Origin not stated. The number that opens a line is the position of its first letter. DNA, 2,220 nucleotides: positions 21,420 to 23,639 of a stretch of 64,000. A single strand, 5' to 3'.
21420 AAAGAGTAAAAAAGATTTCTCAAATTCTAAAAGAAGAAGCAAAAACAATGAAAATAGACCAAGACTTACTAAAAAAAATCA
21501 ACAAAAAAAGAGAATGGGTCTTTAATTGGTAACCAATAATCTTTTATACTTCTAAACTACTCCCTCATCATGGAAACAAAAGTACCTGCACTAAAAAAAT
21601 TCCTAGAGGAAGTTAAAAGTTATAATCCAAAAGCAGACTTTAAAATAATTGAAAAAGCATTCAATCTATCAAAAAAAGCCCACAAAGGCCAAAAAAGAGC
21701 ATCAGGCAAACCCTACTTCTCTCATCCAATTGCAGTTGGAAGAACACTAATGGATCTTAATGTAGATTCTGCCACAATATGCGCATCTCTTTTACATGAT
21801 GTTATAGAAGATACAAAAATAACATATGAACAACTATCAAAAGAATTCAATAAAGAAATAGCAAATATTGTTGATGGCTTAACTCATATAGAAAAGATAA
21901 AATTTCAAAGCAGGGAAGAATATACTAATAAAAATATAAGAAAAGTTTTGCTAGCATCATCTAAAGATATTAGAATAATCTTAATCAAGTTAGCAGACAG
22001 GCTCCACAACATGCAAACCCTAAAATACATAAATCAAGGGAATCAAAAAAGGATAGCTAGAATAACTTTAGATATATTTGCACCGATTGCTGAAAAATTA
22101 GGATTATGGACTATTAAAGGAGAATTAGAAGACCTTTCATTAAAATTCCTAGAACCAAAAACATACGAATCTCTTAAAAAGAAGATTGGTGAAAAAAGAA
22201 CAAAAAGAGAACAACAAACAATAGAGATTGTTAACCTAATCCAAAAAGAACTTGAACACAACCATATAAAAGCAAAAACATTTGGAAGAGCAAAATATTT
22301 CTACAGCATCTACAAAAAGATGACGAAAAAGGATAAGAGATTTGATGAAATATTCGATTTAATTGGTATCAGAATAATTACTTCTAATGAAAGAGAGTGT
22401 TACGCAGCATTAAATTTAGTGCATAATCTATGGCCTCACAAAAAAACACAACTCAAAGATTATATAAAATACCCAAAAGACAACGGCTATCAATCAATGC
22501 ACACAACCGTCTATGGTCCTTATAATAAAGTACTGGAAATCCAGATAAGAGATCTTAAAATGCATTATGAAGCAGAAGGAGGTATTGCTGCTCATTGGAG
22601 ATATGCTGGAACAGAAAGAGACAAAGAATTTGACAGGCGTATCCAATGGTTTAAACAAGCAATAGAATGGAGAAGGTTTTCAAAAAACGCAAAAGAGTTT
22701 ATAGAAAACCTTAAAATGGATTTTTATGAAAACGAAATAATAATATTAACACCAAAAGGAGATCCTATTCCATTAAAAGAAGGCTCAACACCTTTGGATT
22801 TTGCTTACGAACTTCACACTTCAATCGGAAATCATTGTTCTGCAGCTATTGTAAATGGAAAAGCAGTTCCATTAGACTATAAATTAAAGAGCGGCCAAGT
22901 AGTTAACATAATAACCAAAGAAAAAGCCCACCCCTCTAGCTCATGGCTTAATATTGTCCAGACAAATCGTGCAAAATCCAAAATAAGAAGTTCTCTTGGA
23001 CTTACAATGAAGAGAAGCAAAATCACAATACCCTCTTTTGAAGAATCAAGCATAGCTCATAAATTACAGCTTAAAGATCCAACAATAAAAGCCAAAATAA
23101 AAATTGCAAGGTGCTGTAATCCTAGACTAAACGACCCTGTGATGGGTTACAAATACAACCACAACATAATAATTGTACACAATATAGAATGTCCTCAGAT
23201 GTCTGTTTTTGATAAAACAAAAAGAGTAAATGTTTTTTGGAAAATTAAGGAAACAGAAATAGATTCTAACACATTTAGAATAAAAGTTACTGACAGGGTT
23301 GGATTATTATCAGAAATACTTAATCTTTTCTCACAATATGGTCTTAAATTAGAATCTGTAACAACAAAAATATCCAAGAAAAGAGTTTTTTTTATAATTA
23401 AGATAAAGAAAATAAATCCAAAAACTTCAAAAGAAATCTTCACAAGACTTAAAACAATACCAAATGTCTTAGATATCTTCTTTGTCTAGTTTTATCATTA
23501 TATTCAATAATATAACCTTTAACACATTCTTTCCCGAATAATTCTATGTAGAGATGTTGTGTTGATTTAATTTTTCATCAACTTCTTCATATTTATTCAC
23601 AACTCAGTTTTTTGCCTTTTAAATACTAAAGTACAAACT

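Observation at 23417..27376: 3.9-kb insertion flanked by a 76-bp direct repeat that duplicates the 3' end of the RelA/SpoT-homolog gene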

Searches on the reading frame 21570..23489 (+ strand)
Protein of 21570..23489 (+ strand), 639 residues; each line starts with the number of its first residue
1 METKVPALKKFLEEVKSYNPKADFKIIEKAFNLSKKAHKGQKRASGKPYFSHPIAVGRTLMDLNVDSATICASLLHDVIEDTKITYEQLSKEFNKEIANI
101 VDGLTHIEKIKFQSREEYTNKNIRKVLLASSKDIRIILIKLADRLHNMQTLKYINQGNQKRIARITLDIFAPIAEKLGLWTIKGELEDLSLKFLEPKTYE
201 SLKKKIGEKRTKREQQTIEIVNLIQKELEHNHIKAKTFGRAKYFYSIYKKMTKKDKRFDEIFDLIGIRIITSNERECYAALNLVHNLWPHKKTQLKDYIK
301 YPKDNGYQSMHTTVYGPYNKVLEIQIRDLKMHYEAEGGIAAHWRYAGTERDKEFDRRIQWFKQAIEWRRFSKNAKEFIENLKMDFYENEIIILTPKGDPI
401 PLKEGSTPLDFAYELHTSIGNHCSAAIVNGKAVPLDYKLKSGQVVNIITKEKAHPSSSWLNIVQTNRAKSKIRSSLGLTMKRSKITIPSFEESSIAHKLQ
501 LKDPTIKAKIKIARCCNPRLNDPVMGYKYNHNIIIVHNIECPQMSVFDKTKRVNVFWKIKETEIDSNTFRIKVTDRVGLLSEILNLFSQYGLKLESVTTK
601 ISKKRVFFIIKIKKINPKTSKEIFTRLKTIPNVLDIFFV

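Call 9: search_protein_families(library=pfam, proteins=[window:21570-23489:+], max_evalue=0.01)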
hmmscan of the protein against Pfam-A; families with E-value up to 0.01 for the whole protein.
window:21570-23489:+ (639 aa): 6 families
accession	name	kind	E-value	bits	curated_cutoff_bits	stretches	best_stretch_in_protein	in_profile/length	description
PF13328.12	HD_4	-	1.1e-43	149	27.2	1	30-180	1-156/156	HD domain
PF04607.23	RelA_SpoT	-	1.3e-38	132.1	27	1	239-347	1-110/113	Region found in RelA / SpoT proteins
PF02824.27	TGS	-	4.7e-21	75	22.2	1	390-449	1-60/60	TGS domain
PF01966.28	HD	-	2.3e-08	34.7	22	1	49-148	1-116/116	HD domain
PF01842.31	ACT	-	5.1e-07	29.8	27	1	569-618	3-55/66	ACT domain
PF13291.12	ACT_4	-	4.8e-06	27.6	27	1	568-636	8-78/80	ACT domain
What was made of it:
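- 21570..23489 (+): Intact long RSH (Rel-type (p)ppGpp synthetase/hydrolase) gene, 639 aa. This is the target gene, and its 3' end is copy 1. Pfam HD_4, RelA_SpoT, TGS and ACT (call 9).
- Checked: It is the last 75 nt of the RSH ORF 21570..23489, stop codon included, plus 3 nt. The ORF has HD_4, RelA_SpoT, TGS and ACT domains (call 9).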

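Call 10: find_encoding_contigs(protein=window:21570-23489:+, flank=10000, max_places=10)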
Protein window:21570-23489:+ (639 aa): no gene with exactly this product is on record in the collection.

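Call 12: search_protein_families(library=padloc, proteins=[window:21570-23489:+], max_evalue=0.1)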
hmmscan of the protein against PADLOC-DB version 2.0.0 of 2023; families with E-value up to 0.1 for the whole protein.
window:21570-23489:+ (639 aa): 1 family
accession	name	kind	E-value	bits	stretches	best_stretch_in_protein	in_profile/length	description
PDLC04999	PDC-S33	-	2e-15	55.1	1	208-333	39-173/349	-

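Call 13: find_related_loci(query=window:21570-23489:+, collection=genome_contigs, flank=10000)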
Query window:21570-23489:+ (639 aa) in genome_contigs; peptide patterns used: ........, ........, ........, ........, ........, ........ (x = any residue, [..] = any of these).
93 stretches matched a pattern; 22 encode a relative of the query (tblastn E <= 1e-3); 22 distinct loci.
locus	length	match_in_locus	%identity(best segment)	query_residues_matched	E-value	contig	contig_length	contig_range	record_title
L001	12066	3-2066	50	37-636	5e-144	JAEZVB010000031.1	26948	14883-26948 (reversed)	MAG: Bacillota bacterium isolate OH_PFB_106 k127_1189126, whole genome shotgun sequence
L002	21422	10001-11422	47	5-476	9e-141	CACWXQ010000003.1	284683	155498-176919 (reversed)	MAG: uncultured Elusimicrobium sp. isolate RUG11014 genome assembly, contig: RUG11014_asm_3, whole genome shotgun sequen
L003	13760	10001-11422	47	5-476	8e-140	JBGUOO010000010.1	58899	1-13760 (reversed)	MAG: Elusimicrobiaceae bacterium isolate ruminal_MAG_185 ruminal_MAG_185_contig_0010, whole genome shotgun sequence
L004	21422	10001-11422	47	5-476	4e-139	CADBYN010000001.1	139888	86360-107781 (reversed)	MAG: uncultured Elusimicrobium sp. isolate RUG14410 genome assembly, contig: RUG14410_asm_1, whole genome shotgun sequen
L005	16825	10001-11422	46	5-476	2e-138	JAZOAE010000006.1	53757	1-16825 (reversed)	MAG: Elusimicrobiaceae bacterium isolate T1900044764_TS20190230.MAGScoT_cleanbin_000031 SGB_2392_k141_2604445, whole gen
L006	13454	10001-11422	47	5-476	3e-138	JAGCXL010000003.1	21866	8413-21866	MAG: Elusimicrobiaceae bacterium isolate RGIG10211 Yak_Rumen-5__c89039, whole genome shotgun sequence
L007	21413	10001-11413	45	8-476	6e-137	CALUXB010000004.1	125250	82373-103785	MAG: uncultured Elusimicrobiales bacterium isolate BRZ_N__bin155 genome assembly, contig: BRZ_N__NODE_373_length_125250_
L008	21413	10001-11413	45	8-476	2e-136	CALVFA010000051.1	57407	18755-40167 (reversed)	MAG: uncultured Elusimicrobiales bacterium isolate E08__bin322 genome assembly, contig: E08__k127_107394, whole genome s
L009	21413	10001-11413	46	8-476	1e-136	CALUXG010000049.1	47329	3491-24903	MAG: uncultured Elusimicrobiales bacterium isolate E22__bin5 genome assembly, contig: E22__k127_4226183, whole genome sh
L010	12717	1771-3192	45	5-476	3e-136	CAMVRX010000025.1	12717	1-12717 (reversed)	MAG TPA_asm: uncultured Elusimicrobium sp. isolate SRR8387720_bin.62_metaWRAP_v1.3_MAG genome assembly, contig: ERZ14209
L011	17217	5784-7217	46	1-476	3e-135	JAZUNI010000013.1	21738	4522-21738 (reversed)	MAG: Elusimicrobiaceae bacterium isolate T1900044889_TS20190355.MAGScoT_cleanbin_000011 SGB_3240_k141_349742, whole geno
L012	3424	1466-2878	45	8-476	8e-140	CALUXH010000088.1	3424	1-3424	MAG: uncultured Elusimicrobiales bacterium isolate E05__bin299 genome assembly, contig: E05__k127_7513659, whole genome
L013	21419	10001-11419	44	5-476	1e-132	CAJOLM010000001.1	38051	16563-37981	uncultured Elusimicrobiales bacterium isolate Reindeer_2_mag_101 genome assembly, contig: scaffold_519, whole genome sho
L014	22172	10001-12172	41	8-635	2e-128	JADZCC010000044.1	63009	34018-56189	MAG: Anaerolineales bacterium isolate SJ708 c_000000509389, whole genome shotgun sequence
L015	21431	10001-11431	44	1-476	1e-127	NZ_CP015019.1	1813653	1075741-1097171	Parelusimicrobium proximum strain Dip518 chromosome, complete genome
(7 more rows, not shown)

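Call 14: find_related_loci(query=window:21570-23489:+, collection=metagenome_contigs, flank=10000)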
Query window:21570-23489:+ (639 aa) in metagenome_contigs; peptide patterns used: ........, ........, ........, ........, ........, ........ (x = any residue, [..] = any of these).
142 stretches matched a pattern; 20 encode a relative of the query (tblastn E <= 1e-3); 20 distinct loci.
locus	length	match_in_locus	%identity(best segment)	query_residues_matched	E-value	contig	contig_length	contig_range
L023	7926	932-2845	83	1-639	0e+0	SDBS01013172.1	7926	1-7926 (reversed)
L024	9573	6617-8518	74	4-638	0e+0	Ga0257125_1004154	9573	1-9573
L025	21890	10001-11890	69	7-637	0e+0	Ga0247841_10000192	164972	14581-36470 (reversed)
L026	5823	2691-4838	45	7-637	3e-144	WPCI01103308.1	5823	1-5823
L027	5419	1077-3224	45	7-637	8e-145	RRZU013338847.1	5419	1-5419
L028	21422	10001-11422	47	5-476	3e-141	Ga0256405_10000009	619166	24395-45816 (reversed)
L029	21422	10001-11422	47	5-476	5e-141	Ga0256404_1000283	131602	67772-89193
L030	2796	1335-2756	45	5-476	2e-143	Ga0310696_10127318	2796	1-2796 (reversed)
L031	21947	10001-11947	46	23-583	2e-131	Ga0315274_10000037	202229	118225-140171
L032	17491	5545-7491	46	23-583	2e-130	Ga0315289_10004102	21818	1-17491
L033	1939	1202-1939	70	2-247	2e-116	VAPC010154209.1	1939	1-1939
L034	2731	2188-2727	84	1-180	9e-98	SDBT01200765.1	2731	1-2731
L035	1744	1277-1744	53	5-160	3e-49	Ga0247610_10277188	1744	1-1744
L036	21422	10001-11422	47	5-476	8e-140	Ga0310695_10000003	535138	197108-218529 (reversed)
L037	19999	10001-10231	53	25-101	8e-21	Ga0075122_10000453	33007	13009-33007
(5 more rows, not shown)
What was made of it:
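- Tried and rejected: The best metagenome relatives are 83%, 74% and 69% identical (call 14).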

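Call 20: search_protein_families(library=pfam, proteins=[L023:3004-4722:+, L023:4750-7401:+, L023:496-885:+, L024:8566-8835:+, L025:12350-13054:+, L025:13070-14527:+], max_evalue=0.01)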
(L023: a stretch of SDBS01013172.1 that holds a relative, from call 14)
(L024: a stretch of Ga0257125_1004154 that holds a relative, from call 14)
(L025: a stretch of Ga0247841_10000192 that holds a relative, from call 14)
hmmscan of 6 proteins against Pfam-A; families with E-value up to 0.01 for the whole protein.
L023:3004-4722:+ (572 aa): 3 families
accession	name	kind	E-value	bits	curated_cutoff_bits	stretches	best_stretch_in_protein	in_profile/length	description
PF00999.27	Na_H_Exchanger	-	8e-51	173.5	26.2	1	14-365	2-363/375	Sodium/hydrogen exchanger, transmembrane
PF02254.24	TrkA_N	-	8.8e-21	74.8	23.8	1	408-523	1-116/116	TrkA-N domain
PF19014.6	DUF5743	-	0.0078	16.2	25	0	242-293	120-169/288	Family of unknown function (DUF5743)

L023:4750-7401:+ (883 aa): 7 families
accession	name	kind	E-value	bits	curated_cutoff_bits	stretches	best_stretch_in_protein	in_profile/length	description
PF00122.25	E1-E2_ATPase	-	1.3e-52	178.4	28.1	1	111-302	2-180/181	E1-E2 ATPase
PF00689.26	Cation_ATPase_C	-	2.2e-48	164.8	27.3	1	703-872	2-175/175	Cation transporting ATPase, C-terminus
PF00702.32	Hydrolase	-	1.2e-20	75.1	26.4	1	321-624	3-191/191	haloacid dehalogenase-like hydrolase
PF13246.12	Cation_ATPase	-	2.3e-20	72.8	21.7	1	380-462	1-91/91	Cation transport ATPase (P-type)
PF00690.31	Cation_ATPase_N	-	9.1e-20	70.5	20.4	1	5-71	2-69/69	Cation transporter/ATPase, N-terminus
PF12710.13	HAD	-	1.3e-05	26.2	27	1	520-621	88-189/189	haloacid dehalogenase-like hydrolase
PF08282.18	Hydrolase_3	-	0.0038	17.4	20.9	1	595-656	194-254/255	haloacid dehalogenase-like hydrolase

L023:496-885:+ (129 aa): 1 family
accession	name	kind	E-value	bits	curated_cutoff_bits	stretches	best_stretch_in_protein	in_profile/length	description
PF06419.17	COG6_N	-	0.0053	17.3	27.4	0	10-87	22-107/114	Conserved oligomeric complex COG6, N-terminal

L024:8566-8835:+ (89 aa): 0 families

L025:12350-13054:+ (234 aa): 1 family
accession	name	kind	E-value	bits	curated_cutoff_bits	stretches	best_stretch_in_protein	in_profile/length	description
PF00696.33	AA_kinase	-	1.6e-18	67.8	24.9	1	15-189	1-174/234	Amino acid kinase family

L025:13070-14527:+ (485 aa): 3 families
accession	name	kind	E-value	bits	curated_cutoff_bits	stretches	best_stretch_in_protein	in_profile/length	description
PF00587.30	tRNA-synt_2b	-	5.9e-25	88.8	29.3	1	110-278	7-175/179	tRNA synthetase class II core domain (G, H, P, S and T)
PF09180.16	ProRS-C_1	-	5.3e-23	81.4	31.5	1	418-485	1-71/71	Prolyl-tRNA synthetase, C-terminal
PF03129.25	HGTP_anticodon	-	2e-18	66.8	21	1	299-391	2-93/94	Anticodon binding domain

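Call 27: search_protein_families(library=ncbifam, proteins=[window:21570-23489:+], max_evalue=0.01)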
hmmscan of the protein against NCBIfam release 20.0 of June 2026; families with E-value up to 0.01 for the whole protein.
window:21570-23489:+ (639 aa): 8 families
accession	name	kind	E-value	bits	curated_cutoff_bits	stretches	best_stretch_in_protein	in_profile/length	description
TIGR00691.1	spoT_relA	subfamily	3.3e-190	633.8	499.2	2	30-485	1-458/687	RelA/SpoT family protein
NF008303.0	PRK11092.1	equivalog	2.5e-146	488.7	947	2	13-482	9-479/702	bifunctional GTP diphosphokinase/guanosine-3',5'-bis pyrophosphate 3'-pyrophosphohydrolase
NF008124.0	PRK10872.1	equivalog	3e-112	376.5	728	2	47-474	53-494/744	GTP diphosphokinase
NF053588.1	GTPPhKinYjbM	equivalog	1.1e-07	31.8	320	1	226-348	30-162/201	GTP diphosphokinase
NF007171.0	PRK09602.1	subfamily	1.6e-05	24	387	1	402-450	346-396/397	YchF-related putative GTPase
TIGR04562.1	TIGR04562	subfamily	0.0066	15.7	140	1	231-283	153-208/356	TIGR04552 family protein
TIGR04552.1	TIGR04552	subfamily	0.0068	15.7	125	1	230-283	153-209/352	TIGR04552 family protein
NF004976.0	PRK06349.1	subfamily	0.0072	15.4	205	0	554-634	337-418/430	homoserine dehydrogenase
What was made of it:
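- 21570..23489 (+): NCBIfam TIGR00691 at 634 bits (call 27).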
